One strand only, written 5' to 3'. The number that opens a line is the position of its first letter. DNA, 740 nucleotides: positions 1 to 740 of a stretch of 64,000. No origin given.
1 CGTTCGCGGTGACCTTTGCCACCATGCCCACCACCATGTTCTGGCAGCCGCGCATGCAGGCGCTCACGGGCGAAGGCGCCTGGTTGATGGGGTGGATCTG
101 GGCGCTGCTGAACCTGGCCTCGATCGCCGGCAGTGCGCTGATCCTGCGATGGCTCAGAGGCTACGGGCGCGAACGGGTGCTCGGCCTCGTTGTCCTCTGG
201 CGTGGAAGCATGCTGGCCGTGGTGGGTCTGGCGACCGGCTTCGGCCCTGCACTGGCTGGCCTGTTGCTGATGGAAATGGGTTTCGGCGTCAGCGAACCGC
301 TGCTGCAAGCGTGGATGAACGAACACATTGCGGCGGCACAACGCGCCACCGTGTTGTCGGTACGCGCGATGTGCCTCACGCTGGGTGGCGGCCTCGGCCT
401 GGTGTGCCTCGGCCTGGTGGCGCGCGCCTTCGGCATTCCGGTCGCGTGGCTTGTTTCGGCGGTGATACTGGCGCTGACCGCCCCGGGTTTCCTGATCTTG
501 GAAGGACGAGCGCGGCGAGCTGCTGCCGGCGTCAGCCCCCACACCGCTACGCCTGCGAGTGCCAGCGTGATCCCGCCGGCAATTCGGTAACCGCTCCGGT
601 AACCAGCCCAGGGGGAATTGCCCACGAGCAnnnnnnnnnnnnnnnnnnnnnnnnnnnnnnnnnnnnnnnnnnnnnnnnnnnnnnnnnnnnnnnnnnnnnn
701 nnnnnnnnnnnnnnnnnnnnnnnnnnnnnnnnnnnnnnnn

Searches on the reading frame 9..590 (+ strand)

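Call 55: search_protein_families(library=pfam, proteins=[window:9-590:+], max_evalue=0.01)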
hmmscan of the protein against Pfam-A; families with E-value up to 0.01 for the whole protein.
window:9-590:+ (193 aa): 1 family
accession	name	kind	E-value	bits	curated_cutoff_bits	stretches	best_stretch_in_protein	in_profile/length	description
PF07690.21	MFS_1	-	1.6e-08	34.3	33.4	1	26-175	33-182/347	Major Facilitator Superfamily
